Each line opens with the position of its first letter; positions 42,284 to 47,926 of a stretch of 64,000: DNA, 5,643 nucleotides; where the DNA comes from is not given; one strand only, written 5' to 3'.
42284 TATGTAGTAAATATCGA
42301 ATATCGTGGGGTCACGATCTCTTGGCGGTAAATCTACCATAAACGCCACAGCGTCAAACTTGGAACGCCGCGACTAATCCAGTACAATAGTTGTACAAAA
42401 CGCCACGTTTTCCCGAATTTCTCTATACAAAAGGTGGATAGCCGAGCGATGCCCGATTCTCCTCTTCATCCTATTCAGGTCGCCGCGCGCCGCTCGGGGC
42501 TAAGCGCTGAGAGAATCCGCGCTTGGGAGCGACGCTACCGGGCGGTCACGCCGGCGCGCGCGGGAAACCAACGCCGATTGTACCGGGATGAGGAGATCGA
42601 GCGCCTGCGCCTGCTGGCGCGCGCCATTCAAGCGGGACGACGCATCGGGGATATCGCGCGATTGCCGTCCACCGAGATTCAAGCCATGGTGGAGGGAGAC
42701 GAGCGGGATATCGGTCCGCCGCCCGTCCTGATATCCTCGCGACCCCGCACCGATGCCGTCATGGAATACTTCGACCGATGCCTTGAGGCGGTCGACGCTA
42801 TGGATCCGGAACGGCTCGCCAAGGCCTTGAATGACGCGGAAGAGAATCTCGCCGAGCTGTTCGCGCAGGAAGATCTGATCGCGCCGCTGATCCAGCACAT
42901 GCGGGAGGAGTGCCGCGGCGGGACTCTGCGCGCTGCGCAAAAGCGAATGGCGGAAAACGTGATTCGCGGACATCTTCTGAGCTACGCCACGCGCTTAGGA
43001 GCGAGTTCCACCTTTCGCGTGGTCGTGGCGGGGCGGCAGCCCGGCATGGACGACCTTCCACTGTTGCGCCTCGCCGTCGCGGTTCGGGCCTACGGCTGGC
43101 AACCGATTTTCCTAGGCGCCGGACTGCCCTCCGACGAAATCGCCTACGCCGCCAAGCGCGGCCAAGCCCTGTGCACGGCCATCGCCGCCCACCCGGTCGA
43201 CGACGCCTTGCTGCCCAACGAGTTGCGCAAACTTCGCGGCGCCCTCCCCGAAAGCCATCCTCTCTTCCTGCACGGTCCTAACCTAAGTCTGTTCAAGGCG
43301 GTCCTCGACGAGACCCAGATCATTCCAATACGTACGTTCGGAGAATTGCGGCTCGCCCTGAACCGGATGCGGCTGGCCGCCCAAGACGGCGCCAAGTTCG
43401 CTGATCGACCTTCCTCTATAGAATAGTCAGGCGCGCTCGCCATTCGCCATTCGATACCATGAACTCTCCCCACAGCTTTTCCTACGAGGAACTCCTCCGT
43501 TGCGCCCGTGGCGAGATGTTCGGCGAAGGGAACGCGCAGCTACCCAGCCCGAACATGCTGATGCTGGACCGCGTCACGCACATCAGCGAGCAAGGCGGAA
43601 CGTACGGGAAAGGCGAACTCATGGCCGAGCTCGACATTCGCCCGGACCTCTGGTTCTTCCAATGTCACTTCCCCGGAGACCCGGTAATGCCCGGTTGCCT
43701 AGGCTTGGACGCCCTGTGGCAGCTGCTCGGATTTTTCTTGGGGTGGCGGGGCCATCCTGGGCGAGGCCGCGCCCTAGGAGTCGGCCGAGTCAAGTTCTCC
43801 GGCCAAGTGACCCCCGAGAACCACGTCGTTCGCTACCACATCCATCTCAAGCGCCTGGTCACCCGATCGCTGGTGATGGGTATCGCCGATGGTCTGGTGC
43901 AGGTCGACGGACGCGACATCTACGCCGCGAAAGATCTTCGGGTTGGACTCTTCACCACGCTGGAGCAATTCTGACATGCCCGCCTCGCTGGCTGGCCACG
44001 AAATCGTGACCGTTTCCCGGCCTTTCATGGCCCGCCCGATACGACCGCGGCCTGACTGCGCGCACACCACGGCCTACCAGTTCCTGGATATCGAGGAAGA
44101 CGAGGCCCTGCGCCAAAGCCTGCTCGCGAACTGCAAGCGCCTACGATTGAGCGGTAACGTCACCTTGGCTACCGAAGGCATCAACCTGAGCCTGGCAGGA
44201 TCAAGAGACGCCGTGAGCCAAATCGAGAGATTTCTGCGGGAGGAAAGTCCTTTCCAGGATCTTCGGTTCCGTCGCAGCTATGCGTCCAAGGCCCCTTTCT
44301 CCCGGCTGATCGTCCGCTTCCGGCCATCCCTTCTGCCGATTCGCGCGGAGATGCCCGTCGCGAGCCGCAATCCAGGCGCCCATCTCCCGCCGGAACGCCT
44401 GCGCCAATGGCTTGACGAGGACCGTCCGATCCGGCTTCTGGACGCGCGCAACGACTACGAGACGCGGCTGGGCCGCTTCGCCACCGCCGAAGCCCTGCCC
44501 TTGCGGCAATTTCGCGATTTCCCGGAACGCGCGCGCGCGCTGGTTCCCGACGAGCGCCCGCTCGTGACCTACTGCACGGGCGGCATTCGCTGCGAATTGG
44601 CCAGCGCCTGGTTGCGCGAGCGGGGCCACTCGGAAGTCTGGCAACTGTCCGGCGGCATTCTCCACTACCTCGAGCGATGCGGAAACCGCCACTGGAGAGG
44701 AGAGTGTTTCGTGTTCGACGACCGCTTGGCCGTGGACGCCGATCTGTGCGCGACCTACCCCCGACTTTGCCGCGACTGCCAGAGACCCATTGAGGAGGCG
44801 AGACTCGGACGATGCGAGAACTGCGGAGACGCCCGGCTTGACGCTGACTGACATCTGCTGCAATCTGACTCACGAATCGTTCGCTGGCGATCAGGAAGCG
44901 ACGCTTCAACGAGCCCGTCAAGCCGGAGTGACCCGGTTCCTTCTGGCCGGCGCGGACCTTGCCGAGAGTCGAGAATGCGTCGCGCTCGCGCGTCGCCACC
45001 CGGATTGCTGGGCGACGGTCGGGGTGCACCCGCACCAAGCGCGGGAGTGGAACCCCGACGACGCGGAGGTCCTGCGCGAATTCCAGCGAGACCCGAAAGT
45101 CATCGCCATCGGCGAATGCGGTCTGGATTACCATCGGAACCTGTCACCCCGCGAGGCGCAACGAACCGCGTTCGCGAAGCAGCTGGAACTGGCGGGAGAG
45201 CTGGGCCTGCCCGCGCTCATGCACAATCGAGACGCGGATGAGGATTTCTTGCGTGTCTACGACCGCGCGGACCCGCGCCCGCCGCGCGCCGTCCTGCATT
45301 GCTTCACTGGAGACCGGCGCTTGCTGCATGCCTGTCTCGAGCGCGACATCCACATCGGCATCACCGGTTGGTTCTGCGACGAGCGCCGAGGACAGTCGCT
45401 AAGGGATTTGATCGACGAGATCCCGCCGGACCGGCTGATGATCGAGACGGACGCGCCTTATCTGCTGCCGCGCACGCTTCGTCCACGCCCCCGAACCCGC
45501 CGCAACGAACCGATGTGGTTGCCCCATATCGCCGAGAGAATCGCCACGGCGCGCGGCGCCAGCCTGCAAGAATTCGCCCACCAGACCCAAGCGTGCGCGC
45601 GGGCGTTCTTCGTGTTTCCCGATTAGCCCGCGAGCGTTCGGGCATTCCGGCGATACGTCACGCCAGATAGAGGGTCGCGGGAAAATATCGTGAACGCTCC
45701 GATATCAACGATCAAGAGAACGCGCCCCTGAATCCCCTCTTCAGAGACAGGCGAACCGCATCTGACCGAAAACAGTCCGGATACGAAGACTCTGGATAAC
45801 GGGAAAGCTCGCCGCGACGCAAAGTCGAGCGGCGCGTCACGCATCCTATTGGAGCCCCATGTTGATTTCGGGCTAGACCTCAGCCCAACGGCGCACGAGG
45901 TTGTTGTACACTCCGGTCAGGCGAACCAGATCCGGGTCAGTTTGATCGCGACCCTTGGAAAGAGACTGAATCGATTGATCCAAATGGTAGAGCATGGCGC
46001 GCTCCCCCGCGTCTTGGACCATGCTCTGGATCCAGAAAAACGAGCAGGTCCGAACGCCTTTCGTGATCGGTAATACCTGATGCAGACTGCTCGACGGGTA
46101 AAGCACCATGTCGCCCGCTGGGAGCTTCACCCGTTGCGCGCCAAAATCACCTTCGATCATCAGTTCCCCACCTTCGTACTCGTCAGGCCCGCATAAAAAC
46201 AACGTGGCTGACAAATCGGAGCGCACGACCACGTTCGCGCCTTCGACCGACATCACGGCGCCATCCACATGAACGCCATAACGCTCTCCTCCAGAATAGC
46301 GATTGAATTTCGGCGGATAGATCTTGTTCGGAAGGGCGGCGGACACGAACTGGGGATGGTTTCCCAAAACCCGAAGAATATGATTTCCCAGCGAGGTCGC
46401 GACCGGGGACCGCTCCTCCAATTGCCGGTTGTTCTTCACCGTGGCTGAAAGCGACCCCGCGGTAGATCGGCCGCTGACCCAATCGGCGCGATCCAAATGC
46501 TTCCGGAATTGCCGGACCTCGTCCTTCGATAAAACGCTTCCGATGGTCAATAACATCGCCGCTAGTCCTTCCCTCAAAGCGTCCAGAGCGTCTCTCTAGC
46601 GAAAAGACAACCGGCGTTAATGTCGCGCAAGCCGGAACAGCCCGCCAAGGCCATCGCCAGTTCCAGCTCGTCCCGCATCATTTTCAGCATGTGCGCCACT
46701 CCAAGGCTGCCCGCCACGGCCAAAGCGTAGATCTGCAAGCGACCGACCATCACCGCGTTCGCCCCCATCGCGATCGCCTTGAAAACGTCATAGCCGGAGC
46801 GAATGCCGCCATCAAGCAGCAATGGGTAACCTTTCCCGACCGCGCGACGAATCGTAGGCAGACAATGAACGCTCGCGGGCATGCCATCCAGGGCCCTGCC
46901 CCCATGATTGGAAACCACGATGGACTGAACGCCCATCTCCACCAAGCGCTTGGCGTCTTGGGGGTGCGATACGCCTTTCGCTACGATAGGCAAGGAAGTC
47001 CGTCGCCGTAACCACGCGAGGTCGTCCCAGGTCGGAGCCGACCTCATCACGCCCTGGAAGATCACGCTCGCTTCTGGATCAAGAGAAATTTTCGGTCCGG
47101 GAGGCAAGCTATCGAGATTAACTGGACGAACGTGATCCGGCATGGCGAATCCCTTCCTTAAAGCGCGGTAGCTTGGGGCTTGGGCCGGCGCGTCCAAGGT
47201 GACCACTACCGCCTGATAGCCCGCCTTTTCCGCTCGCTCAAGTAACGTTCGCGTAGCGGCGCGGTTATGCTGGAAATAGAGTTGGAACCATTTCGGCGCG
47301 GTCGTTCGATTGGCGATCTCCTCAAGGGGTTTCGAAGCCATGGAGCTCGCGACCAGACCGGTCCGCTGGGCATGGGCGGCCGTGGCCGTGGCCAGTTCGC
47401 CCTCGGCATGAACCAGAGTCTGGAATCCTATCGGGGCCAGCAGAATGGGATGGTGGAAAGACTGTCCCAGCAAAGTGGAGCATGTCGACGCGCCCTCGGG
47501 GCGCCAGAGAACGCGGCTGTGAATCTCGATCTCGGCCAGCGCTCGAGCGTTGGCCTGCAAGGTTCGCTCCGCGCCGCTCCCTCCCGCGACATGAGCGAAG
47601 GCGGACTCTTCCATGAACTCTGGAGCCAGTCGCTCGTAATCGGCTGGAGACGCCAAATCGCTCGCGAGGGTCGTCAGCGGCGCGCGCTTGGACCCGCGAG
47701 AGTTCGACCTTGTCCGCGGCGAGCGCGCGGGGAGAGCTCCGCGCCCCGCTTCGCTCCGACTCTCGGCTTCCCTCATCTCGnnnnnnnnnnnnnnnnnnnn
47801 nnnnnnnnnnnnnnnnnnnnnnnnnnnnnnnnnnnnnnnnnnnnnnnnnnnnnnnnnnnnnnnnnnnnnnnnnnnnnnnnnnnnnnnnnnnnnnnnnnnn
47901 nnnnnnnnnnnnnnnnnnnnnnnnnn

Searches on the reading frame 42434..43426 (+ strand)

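Call 13: search_protein_families(library=pfam, proteins=[window:42434-43426:+], max_evalue=0.01)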
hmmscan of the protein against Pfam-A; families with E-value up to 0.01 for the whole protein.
window:42434-43426:+ (330 aa): 5 families
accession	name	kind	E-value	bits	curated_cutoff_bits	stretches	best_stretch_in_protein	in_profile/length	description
PF13411.12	MerR_1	-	9.1e-12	45.4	21.6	1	14-77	3-65/69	MerR HTH family regulatory protein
PF00376.29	MerR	-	6.3e-05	23.1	28.2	1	14-50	2-38/38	MerR family regulatory protein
PF04353.18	Rsd_AlgQ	-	0.00086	19.8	35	1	105-149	101-145/150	Regulator of RNA polymerase sigma(70) subunit, Rsd/AlgQ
PF13518.12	HTH_28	-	0.0029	18.1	25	0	12-37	13-38/52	Helix-turn-helix domain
PF01527.26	HTH_Tnp_1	-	0.0077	16.9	24.1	0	15-59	27-71/75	Transposase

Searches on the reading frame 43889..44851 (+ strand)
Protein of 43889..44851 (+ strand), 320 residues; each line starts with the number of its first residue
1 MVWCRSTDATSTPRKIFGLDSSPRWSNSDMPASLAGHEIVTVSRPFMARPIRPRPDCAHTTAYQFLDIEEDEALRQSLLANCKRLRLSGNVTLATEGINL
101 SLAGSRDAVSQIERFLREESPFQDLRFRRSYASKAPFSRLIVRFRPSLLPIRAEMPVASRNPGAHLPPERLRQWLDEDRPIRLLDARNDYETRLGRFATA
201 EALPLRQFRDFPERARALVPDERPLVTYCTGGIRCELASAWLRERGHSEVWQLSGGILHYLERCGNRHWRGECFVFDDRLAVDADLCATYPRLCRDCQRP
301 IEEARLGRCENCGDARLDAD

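Call 13: search_protein_families(library=pfam, proteins=[window:43889-44851:+], max_evalue=0.01)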
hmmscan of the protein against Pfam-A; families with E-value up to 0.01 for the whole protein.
window:43889-44851:+ (320 aa): 3 families
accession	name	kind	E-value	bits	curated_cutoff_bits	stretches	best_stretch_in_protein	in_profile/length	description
PF17773.7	UPF0176_N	-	2.2e-21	76.4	26.2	1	60-146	4-90/92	UPF0176 acylphosphatase like domain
PF00581.25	Rhodanese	-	5.6e-09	36.8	22.2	1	168-259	2-98/102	Rhodanese-like domain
PF12368.13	Rhodanese_C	-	0.00098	19.8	26.9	1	270-313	1-44/66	Rhodanase C-terminal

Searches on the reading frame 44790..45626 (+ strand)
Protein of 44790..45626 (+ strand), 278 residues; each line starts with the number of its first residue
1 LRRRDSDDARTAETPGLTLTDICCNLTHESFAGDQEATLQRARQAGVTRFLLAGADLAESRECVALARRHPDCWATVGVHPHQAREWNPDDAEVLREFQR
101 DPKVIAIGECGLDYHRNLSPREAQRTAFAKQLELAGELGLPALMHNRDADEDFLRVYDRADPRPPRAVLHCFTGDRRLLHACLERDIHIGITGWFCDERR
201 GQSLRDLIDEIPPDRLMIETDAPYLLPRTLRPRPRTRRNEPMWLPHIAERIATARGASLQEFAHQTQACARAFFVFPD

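Call 13: search_protein_families(library=pfam, proteins=[window:44790-45626:+], max_evalue=0.01)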
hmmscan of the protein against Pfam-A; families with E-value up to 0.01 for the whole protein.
window:44790-45626:+ (278 aa): 1 family
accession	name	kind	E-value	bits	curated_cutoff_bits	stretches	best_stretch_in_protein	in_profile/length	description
PF01026.27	TatD_DNase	-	3.6e-72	243.3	27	1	20-274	1-252/253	TatD related DNase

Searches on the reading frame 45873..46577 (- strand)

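Call 13: search_protein_families(library=pfam, proteins=[window:45873-46577:-], max_evalue=0.01)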
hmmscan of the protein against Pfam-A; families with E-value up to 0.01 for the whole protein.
window:45873-46577:- (234 aa): 2 families
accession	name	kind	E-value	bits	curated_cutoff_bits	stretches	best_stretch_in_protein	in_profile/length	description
PF18331.6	PKHD_C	-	3.6e-16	59.3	22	1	191-233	2-43/43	PKHD-type hydroxylase C-terminal domain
PF13640.12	2OG-FeII_Oxy_3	-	3.2e-12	47.7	27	1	90-183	2-97/98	2OG-Fe(II) oxygenase superfamily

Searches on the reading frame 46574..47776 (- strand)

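Call 13: search_protein_families(library=pfam, proteins=[window:46574-47776:-], max_evalue=0.01)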
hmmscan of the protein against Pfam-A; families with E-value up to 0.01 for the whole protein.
window:46574-47776:- (400 aa): 7 families
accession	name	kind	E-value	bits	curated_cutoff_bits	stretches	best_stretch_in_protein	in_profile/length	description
PF01070.24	FMN_dh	-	7.6e-117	390.7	24.9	1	54-391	4-348/350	FMN-dependent dehydrogenase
PF00478.31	IMPDH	-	4.3e-09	36.3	25.6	1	251-347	134-238/345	IMP dehydrogenase / GMP reductase domain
PF05690.20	ThiG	-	8.2e-06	25.8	23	0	316-345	175-204/247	Thiazole biosynthesis protein ThiG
PF01645.23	Glu_synthase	-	2.7e-05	24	20.4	1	318-352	277-311/369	Conserved region in glutamate synthase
PF00977.27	His_biosynth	-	0.0005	20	23.6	0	307-348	66-105/228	Histidine biosynthesis protein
PF19516.4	DUF6049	-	0.0069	15.5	30.1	1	127-203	291-366/708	Family of unknown function (DUF6049)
PF02581.23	TMP-TENI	-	0.008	16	27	0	247-289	135-177/180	Thiamine monophosphate synthase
